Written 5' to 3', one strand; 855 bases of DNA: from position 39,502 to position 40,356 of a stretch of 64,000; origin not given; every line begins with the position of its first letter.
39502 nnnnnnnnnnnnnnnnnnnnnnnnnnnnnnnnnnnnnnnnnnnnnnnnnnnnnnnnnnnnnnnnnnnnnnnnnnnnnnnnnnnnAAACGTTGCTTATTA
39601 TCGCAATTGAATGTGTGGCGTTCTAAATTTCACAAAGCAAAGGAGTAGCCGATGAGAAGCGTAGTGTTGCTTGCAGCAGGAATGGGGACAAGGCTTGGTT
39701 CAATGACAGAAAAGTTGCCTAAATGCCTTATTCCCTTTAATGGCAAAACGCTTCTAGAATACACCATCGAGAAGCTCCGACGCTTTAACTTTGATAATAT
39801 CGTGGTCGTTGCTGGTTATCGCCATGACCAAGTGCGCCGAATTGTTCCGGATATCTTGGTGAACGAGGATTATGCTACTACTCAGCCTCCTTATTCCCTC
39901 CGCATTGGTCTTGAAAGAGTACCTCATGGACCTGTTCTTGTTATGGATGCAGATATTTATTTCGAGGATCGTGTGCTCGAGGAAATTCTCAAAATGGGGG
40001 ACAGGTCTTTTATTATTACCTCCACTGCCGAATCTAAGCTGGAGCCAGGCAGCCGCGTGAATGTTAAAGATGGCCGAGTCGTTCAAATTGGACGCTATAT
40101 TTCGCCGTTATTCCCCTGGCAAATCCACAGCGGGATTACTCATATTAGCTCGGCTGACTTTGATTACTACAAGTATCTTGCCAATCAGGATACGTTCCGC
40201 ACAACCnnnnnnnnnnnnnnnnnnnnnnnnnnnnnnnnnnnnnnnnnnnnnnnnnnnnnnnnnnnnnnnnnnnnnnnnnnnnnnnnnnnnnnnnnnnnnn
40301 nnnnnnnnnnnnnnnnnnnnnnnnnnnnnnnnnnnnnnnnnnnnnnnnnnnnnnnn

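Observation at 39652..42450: LicC-LicA-like fused kinase/cytidylyltransferase next to a TagF-like transferase suggests CDP-alcohol-dependent phospho-substituent decoration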

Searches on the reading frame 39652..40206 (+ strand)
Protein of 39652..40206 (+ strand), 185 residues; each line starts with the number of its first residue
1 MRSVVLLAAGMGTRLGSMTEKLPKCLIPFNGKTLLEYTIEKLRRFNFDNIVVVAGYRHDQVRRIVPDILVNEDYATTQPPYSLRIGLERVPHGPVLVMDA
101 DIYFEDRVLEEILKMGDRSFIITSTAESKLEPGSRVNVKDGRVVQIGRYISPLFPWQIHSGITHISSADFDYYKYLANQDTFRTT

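Call 88: search_solved_structures(query=A6, max_evalue=0.001, show_alignments=2)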
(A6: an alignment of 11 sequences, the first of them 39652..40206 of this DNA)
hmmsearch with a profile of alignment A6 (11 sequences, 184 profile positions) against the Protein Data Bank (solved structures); distinct sequences matched with E-value up to 0.001: 92 (the best 60 are shown).
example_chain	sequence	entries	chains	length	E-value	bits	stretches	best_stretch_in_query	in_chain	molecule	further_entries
1jyk_A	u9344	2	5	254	4.2e-22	81.9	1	2-112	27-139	CTP:phosphocholine Cytidylyltransferase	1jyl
5z09_A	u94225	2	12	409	4.4e-20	75.4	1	1-179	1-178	Dual sugar-1-phosphate nucleotidylyltransferase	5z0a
2ggo_A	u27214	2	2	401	1.4e-19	73.7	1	1-179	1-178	401aa long hypothetical glucose-1-phosphate thymidylyltransferase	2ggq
6pd1_A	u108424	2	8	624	5.1e-16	62.1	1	2-158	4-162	Nucleotidyl transferase/aminotransferase, class V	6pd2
5vmk_A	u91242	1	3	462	4.3e-15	59.1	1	2-173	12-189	Bifunctional protein GlmU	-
3hl3_A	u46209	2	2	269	4.6e-12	49.2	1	1-175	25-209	Glucose-1-phosphate thymidylyltransferase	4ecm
4jd0_A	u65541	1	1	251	9.9e-12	48.1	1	2-167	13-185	Nucleotidyl transferase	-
7d72_K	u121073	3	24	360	1.4e-11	47.6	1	1-166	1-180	Mannose-1-phosphate guanyltransferase beta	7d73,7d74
2xme_A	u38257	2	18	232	1.7e-11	47.3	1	1-153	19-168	CTP-INOSITOL-1-PHOSPHATE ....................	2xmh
8yre_D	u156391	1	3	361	1.8e-11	47.3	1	1-169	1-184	Mannose-1-phosphate guanylyltransferase 1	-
6caj_J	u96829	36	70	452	1.9e-11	47.2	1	2-109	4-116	Translation initiation factor eIF-2B subunit gamma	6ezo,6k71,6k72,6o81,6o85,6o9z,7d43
7x8j_A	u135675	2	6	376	1.9e-11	47.2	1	1-169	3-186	Mannose-1-phosphate guanylyltransferase 1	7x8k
9y3p_I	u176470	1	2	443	2e-11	47.1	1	2-109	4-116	Translation initiation factor eIF2B subunit gamma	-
2v0h_A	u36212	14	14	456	7.6e-11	45.2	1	2-170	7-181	BIFUNCTIONAL PROTEIN GLMU | GLUCOSAMINE-1-PHOSPHATE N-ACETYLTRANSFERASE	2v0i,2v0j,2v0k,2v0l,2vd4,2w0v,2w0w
8x7s_B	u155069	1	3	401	8.1e-11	45.1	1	1-63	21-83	UTP--glucose-1-phosphate uridylyltransferase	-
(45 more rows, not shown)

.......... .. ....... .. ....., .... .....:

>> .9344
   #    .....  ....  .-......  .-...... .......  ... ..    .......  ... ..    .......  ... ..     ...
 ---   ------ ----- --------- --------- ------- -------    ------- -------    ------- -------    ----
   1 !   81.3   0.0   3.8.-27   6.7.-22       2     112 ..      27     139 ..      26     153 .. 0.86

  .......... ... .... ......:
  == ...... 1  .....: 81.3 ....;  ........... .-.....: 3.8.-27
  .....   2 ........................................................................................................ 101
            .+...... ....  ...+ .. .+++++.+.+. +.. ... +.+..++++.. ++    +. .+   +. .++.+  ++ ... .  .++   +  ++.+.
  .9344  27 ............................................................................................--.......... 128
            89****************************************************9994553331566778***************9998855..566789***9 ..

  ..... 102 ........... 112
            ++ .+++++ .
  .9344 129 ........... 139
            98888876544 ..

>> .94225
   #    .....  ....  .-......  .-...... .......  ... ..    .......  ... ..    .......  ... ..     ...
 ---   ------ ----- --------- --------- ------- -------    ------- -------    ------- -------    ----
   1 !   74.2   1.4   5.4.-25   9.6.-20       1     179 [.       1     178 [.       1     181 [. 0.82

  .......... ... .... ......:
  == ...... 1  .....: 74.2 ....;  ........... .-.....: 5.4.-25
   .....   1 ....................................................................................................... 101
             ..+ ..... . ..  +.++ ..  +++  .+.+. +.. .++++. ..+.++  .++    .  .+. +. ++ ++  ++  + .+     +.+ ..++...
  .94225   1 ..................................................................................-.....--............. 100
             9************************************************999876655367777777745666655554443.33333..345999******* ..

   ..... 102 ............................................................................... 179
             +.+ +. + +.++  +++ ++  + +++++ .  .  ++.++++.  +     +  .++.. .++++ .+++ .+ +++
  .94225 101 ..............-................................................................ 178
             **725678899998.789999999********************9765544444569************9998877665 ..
